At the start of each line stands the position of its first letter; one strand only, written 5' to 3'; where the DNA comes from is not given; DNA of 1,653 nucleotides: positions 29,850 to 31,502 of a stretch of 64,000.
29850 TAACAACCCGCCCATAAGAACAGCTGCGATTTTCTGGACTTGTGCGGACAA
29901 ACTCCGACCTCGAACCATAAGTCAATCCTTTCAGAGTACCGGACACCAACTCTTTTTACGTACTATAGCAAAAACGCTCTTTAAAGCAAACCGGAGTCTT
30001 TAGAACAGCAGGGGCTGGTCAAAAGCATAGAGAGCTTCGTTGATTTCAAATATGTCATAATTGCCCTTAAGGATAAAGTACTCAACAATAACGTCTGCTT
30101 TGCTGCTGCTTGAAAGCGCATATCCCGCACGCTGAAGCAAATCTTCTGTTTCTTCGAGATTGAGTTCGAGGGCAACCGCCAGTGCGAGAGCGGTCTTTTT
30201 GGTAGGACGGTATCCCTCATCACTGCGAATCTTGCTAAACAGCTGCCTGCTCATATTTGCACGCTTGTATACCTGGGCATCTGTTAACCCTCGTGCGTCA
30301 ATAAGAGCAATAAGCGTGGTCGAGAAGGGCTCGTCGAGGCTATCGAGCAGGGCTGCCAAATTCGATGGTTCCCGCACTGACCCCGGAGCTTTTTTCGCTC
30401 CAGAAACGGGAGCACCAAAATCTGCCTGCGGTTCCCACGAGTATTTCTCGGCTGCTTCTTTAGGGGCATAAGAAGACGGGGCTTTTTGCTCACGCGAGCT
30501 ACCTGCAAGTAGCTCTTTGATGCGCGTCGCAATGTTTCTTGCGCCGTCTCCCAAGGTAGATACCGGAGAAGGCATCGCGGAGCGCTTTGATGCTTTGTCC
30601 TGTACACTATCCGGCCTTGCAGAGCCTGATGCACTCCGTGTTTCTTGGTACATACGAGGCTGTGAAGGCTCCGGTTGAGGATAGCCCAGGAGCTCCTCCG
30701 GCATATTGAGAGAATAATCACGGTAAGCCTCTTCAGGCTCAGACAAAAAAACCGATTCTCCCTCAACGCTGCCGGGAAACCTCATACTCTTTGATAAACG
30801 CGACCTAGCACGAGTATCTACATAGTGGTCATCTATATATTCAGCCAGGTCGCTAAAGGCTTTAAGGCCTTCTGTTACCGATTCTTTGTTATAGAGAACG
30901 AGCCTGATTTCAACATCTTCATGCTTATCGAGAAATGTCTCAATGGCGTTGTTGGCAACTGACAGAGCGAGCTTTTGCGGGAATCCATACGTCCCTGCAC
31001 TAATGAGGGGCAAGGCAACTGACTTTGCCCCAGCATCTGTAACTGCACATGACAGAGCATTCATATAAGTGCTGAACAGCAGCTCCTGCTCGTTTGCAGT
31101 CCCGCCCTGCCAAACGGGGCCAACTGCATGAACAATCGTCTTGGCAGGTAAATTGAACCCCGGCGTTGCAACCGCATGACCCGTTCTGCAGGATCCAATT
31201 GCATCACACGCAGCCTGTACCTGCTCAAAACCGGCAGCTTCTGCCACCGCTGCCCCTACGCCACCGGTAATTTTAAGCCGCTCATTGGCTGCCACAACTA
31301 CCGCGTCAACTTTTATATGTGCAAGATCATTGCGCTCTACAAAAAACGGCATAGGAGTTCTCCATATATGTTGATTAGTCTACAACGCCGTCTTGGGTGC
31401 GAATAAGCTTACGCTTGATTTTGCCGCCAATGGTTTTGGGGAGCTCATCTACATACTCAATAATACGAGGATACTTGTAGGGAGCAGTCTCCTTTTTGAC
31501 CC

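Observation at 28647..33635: Same-strand four-gene array: XRE-cupin regulator, AMP-forming acyl-CoA synthetase, macro-HTH protein, secreted protein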

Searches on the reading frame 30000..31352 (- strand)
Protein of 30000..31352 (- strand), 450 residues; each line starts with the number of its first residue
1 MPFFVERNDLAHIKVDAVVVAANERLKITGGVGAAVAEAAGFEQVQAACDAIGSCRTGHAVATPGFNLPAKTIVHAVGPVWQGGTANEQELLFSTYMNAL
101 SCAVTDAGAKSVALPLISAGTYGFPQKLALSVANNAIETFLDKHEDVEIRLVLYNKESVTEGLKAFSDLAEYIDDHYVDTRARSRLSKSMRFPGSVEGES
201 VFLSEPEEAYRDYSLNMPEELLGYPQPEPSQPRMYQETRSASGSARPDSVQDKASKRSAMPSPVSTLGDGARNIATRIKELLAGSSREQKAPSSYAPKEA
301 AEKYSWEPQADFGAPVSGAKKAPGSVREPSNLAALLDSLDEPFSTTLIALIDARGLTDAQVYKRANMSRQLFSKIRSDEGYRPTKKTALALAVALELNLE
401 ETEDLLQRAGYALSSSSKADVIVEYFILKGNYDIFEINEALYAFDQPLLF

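Call 3: search_protein_families(library=pfam, proteins=[window:30000-31352:-], max_evalue=0.01)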
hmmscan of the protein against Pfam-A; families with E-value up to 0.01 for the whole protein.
window:30000-31352:- (450 aa): 4 families
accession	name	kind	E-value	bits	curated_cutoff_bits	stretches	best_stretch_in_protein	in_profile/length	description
PF01661.27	Macro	-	7.4e-30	103.8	22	1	19-133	1-118/118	Macro domain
PF13443.12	HTH_26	-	0.002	18.8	22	1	349-401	4-56/63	Cro/C1-type HTH DNA-binding domain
PF13560.12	HTH_31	-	0.0022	18.7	27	1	352-405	11-64/64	Helix-turn-helix domain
PF01381.28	HTH_3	-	0.0041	17.5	23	1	350-401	4-54/55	Helix-turn-helix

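Call 4: search_protein_families(library=ncbifam, proteins=[window:30000-31352:-], max_evalue=0.01)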
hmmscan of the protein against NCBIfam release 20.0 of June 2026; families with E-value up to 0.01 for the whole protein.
window:30000-31352:- (450 aa): 11 families
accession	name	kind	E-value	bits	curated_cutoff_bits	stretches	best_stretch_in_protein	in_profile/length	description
NF001664.0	PRK00431.1-6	equivalog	1.2e-36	125.7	200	1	5-160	6-163/173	O-acetyl-ADP-ribose deacetylase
NF001660.0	PRK00431.1-1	equivalog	1.1e-34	119.5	271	1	7-158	9-163/177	O-acetyl-ADP-ribose deacetylase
NF001663.0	PRK00431.1-4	equivalog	6.8e-34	117.3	285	1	7-158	13-167/180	ADP-ribose-binding protein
NF009880.0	PRK13341.1-1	equivalog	4.7e-29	101.2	891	1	7-150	433-581/599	AAA family ATPase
NF001661.0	PRK00431.1-2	equivalog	1.8e-25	89.9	291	1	6-159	6-164/179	O-acetyl-ADP-ribose deacetylase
NF003163.0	PRK04143.1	equivalog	3e-22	79.3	272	1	5-153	87-245/265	protein-ADP-ribose hydrolase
NF001662.0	PRK00431.1-3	equivalog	3.5e-17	62.8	215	1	3-166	5-181/185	[protein ADP-ribosylglutamate] hydrolase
NF001667.0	PRK00431.2-3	equivalog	6.4e-16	58.5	252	1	6-166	13-173/182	ADP-ribose-binding protein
NF001668.0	PRK00431.2-4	equivalog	2e-13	50.1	278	1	5-158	53-204/220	ADP-ribose-binding protein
NF001665.0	PRK00431.2-1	equivalog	2.8e-12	46.6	315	1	7-157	14-162/177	ADP-ribose-binding protein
NF001666.0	PRK00431.2-2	equivalog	6.3e-06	26.2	246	1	5-144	5-141/164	ADP-ribose-binding protein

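Call 9: find_homologous_proteins(query=window:30000-31352:-, max_evalue=0.00001)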
Query window:30000-31352:- (450 aa): 5027 proteins with E <= 0.00001 among 8000 candidates; the best 120 are listed.
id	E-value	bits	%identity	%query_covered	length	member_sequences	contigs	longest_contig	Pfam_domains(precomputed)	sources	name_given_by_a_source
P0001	9.9e-192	656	100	66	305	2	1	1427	PF01661.28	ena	-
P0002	2.1e-132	460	57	100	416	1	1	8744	PF01661.28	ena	-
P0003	1.0e-129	451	54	100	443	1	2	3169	PF01661.28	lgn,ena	-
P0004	6.0e-129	449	75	29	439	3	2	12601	PF01661.28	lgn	-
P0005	1.5e-125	438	50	100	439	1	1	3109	PF01661.28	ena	-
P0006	2.4e-125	437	52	100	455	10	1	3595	PF01661.28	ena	-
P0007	4.1e-125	436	63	40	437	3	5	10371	PF01661.28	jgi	-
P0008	1.7e-124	434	55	100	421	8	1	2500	PF01661.28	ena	-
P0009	5.0e-124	433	63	40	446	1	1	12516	PF01661.28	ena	-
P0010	7.3e-124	432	52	100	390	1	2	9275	PF01661.28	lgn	-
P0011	8.0e-124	432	52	55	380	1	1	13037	PF01661.28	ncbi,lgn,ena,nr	ncbi:MAG: macro domain-containing protein [Eggerthellaceae bacterium]|nr:macro domain-containing pro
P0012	1.4e-123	431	53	100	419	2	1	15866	PF01661.28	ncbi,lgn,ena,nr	ncbi:MAG: macro domain-containing protein [Eggerthellaceae bacterium]|nr:macro domain-containing pro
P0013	2.3e-123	430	52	100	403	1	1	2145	PF01661.28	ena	-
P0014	4.5e-123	429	53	100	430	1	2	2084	PF01661.28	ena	-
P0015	1.1e-122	428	52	100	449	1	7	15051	PF01661.28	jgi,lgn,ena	-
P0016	2.0e-122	427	58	44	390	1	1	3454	PF01661.28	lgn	-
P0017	2.9e-122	427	65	40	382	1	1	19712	PF01661.28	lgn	-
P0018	4.1e-122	426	62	40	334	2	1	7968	PF01661.28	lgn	-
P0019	4.9e-122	426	53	100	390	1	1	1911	PF01661.28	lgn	-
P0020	5.6e-122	426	52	99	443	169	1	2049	PF01661.28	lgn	-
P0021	7.4e-122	425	49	100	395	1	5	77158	PF01661.28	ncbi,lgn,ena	-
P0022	7.8e-122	425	62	40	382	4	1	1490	PF01661.28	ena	-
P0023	7.8e-122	425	53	100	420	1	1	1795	PF01661.28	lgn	-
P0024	8.2e-122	425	53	100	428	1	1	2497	PF01661.28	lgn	-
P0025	8.2e-122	425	60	40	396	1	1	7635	PF01661.28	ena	-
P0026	8.2e-122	425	51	100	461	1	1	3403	PF01661.28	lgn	-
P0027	9.7e-122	425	51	100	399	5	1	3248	PF01661.28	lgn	-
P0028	2.4e-121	424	52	100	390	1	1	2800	PF01661.28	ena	-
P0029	4.3e-121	423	51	100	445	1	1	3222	PF01661.28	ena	-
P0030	1.2e-120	421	51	100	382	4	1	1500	PF01661.28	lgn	-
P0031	2.4e-120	420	51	100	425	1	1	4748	PF01661.28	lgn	-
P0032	2.6e-120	420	71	32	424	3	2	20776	PF01661.28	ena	-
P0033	2.6e-120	420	52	100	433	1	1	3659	PF01661.28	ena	-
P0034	2.8e-120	420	51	100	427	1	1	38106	PF01661.28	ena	-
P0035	3.5e-120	420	39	76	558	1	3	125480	PF01661.28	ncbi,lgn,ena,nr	ncbi:MAG: macro domain-containing protein [Eggerthellaceae bacterium]|nr:macro domain-containing pro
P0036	3.6e-120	420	81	27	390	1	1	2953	PF01661.28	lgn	-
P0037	4.3e-120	420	60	41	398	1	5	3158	PF01661.28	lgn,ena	-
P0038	4.9e-120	419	49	100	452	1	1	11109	PF01661.28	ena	-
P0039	6.7e-120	419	51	55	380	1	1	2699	PF01661.28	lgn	-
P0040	7.0e-120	419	50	100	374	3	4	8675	PF01661.28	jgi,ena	-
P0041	8.3e-120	419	52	100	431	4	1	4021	PF01661.28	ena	-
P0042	1.2e-119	418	56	44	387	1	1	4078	PF13560.13,PF01661.28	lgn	-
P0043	1.2e-119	418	73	29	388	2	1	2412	PF01661.28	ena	-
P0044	1.3e-119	418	51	100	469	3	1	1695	PF01661.28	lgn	-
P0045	1.3e-119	418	59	40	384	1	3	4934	PF01661.28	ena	-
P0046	1.6e-119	418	62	40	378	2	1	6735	PF01661.28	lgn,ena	-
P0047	2.1e-119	417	51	100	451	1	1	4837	PF01661.28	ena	-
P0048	2.1e-119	417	46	100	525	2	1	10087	PF01661.28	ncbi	-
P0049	7.0e-119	416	53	49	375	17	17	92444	PF01661.28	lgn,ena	-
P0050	1.8e-118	414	61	41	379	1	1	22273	PF01661.28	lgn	-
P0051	2.4e-118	414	60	41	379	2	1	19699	PF01661.28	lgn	-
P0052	2.5e-118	414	60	41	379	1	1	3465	PF01661.28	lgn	-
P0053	2.6e-118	414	60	41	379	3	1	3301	PF01661.28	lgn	-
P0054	3.8e-118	413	59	41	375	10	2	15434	PF01661.28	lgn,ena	-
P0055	5.3e-118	413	61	41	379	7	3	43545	PF01661.28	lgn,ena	-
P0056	5.4e-118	413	61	41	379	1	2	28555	PF01661.28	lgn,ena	-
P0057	6.5e-118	412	60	41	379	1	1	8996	PF01661.28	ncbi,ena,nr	ncbi:MAG: macro domain-containing protein [Eggerthellaceae bacterium]|nr:macro domain-containing pro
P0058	6.7e-118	412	61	41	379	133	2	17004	PF01661.28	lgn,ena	-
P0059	7.2e-118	412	49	100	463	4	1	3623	PF01661.28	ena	-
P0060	1.0e-117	412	51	100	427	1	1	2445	PF01661.28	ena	-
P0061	1.2e-117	412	51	100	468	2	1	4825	PF01661.28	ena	-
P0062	1.3e-117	411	61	41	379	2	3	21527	PF01661.28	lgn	-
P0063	1.6e-117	411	50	100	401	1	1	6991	PF01381.29,PF13560.13,PF01661.28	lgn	-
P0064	3.8e-117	410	58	41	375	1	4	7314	PF01661.28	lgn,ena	-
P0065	4.3e-117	410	53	97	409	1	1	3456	PF01661.28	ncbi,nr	ncbi:MAG: macro domain-containing protein [Eggerthellaceae bacterium]|nr:macro domain-containing pro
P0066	5.3e-117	409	60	41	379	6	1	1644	PF01661.28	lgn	-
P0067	7.9e-117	409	51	100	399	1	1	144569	PF01661.28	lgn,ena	-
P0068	1.7e-116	408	59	41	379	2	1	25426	PF01661.28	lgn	-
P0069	2.0e-116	408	48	100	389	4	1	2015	PF01661.28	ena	-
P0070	2.2e-116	407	45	100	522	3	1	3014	PF01661.28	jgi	-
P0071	1.1e-115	405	58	41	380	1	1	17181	PF01661.28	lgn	-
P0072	1.6e-115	405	48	100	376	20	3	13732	PF01661.28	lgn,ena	-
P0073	2.1e-115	404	50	100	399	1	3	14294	PF01661.28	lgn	-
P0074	2.3e-115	404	42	69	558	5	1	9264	PF01661.28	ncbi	-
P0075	2.8e-115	404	49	100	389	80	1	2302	PF01661.28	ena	-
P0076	3.4e-115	403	62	41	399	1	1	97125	PF01661.28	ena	-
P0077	3.9e-115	403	61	40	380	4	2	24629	PF01661.28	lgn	-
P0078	4.1e-115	403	53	44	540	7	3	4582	PF01661.28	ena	-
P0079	5.5e-115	403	50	100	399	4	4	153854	PF01661.28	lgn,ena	-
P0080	5.9e-115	403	46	100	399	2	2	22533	PF01661.28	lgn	-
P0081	6.4e-115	403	61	41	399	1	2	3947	PF01661.28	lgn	-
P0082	6.5e-115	403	61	41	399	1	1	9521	PF01661.28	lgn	-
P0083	6.6e-115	403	61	41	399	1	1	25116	PF01661.28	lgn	-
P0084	7.3e-115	402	50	100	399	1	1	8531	PF01661.28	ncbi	-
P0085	7.5e-115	402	61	41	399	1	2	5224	PF01661.28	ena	-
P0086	8.5e-115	402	50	100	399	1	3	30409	PF01661.28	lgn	-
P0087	9.9e-115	402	50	100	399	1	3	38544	PF01661.28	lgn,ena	-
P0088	1.1e-114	402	50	100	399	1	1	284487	PF01661.28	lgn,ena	-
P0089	1.4e-114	401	50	100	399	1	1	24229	PF01661.28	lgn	-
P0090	1.5e-114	401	50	100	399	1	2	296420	PF01661.28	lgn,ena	-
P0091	1.6e-114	401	57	43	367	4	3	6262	PF01661.28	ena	-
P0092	1.7e-114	401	50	100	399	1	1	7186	PF01661.28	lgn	-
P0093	1.7e-114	401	50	100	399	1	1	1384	PF01661.28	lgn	-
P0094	1.8e-114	401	61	41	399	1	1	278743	PF01661.28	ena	-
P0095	1.8e-114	401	50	100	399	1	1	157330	PF01661.28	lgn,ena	-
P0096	2.1e-114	401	61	40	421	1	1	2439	PF13443.13,PF01661.28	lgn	-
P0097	2.1e-114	401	50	100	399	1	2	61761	PF01661.28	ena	-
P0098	2.3e-114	401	50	100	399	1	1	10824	PF01661.28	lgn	-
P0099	2.6e-114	401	50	100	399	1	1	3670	PF01661.28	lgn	-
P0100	2.6e-114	401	49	100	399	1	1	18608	PF01661.28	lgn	-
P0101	2.9e-114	400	50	100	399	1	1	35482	PF01661.28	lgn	-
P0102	3.0e-114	400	50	100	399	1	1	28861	PF01661.28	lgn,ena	-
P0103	3.3e-114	400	49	100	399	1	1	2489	PF01661.28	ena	-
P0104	3.4e-114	400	61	41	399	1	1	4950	PF01661.28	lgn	-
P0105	3.5e-114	400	55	40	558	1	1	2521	PF01661.28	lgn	-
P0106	3.5e-114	400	49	100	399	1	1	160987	PF01661.28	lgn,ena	-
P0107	4.4e-114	400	50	100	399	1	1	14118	PF01661.28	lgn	-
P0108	4.6e-114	400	50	100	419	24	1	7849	PF01661.28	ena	-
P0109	5.1e-114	400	50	100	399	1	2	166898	PF01661.28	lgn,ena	-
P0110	5.7e-114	399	66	33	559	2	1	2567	PF01661.28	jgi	-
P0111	6.9e-114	399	61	41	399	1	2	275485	PF01661.28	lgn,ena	-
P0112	7.0e-114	399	49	100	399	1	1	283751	PF01661.28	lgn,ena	-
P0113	8.1e-114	399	50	100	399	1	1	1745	PF01661.28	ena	-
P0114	8.7e-114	399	50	100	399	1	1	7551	PF01661.28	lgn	-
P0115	1.0e-113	399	46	100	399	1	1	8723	PF01661.28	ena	-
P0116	1.7e-113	398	51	41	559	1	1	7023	PF01661.28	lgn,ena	-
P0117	2.0e-113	398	56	43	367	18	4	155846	PF01661.28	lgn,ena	-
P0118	2.2e-113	398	55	44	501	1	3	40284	PF01661.28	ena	-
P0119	2.6e-113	397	61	41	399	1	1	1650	PF01661.28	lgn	-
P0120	3.2e-113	397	60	38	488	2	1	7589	PF01661.28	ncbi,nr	ncbi:MAG TPA: hypothetical protein DCP91_03125 [Eggerthellaceae bacterium]|nr:hypothetical protein [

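Call 11: find_related_loci(query=A1, collection=genome_contigs, flank=8000)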
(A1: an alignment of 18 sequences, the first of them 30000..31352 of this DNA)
Query A1 (450 aa) in genome_contigs; peptide patterns used: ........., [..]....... (x = any residue, [..] = any of these).
204 stretches matched a pattern; 178 encode a relative of the query (tblastn E <= 1e-3); the best 80 are kept; 80 distinct loci.
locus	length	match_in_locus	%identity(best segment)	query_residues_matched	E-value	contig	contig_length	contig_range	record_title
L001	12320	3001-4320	52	1-446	3e-134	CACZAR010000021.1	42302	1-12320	MAG: uncultured Coriobacteriaceae bacterium isolate RUG12446 genome assembly, contig: RUG12446_asm_21, whole genome shot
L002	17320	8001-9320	52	1-446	2e-133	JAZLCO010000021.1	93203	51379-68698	MAG: Eggerthellaceae bacterium isolate T1900045049_TC20190042.MAGScoT_cleanbin_000004 SGB_4515_k141_1706108, whole genom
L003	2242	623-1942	52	1-446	1e-140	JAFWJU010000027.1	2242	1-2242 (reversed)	MAG: Eggerthellaceae bacterium isolate RGIG5804 Sheep_Ileum.Co__c94354, whole genome shotgun sequence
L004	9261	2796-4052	52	1-449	4e-131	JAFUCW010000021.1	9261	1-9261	MAG: Eggerthellaceae bacterium isolate RGIG4379 Roe_deer_Jejunum.Co__c27604, whole genome shotgun sequence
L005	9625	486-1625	49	1-449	5e-118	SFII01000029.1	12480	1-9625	MAG: Coriobacteriaceae bacterium isolate W1P20.047 Contig1583, whole genome shotgun sequence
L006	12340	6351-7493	51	1-449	8e-118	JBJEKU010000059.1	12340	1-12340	MAG: Eggerthellaceae bacterium isolate PUUB16_bin.031 NODE_3424_length_12340_cov_5.106878, whole genome shotgun sequence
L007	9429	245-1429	49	1-449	5e-107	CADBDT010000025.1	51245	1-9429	MAG: uncultured Coriobacteriaceae bacterium isolate RUG13877 genome assembly, contig: RUG13877_asm_25, whole genome shot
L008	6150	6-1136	53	45-449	1e-103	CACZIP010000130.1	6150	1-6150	MAG: uncultured Coriobacteriaceae bacterium isolate RUG12647 genome assembly, contig: RUG12647_asm_130, whole genome sho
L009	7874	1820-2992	48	1-449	1e-102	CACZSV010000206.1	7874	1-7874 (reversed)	MAG: uncultured Coriobacteriaceae bacterium isolate RUG12923 genome assembly, contig: RUG12923_asm_206, whole genome sho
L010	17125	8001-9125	42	1-449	2e-100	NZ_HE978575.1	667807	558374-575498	Enorma massiliensis phI, whole genome shotgun sequence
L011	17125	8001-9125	49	1-449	2e-98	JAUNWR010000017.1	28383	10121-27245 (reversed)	MAG: Coriobacteriia bacterium isolate S9M_St_32 NODE_851_length_28383_cov_7.637426, whole genome shotgun sequence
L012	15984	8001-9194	44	1-449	1e-96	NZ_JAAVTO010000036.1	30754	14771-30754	Adlercreutzia sp. ZJ473 Scaffold35_1, whole genome shotgun sequence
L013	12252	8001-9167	42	1-446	4e-95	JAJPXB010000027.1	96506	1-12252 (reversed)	MAG: Clostridiales bacterium isolate AH.10_4 NODE_21_length_96506_cov_21.916237, whole genome shotgun sequence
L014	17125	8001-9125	41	1-449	3e-93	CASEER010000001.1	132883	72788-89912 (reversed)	uncultured Coriobacteriaceae bacterium isolate O46_L4_303303_idba_bin.14 genome assembly, contig: O46_L4_303303_idba_bin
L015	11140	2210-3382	43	1-449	1e-92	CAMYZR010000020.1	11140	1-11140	MAG TPA_asm: uncultured Atopobiaceae bacterium isolate SRR10912535_bin.56_metaWRAP_v1.3_MAG genome assembly, contig: ERZ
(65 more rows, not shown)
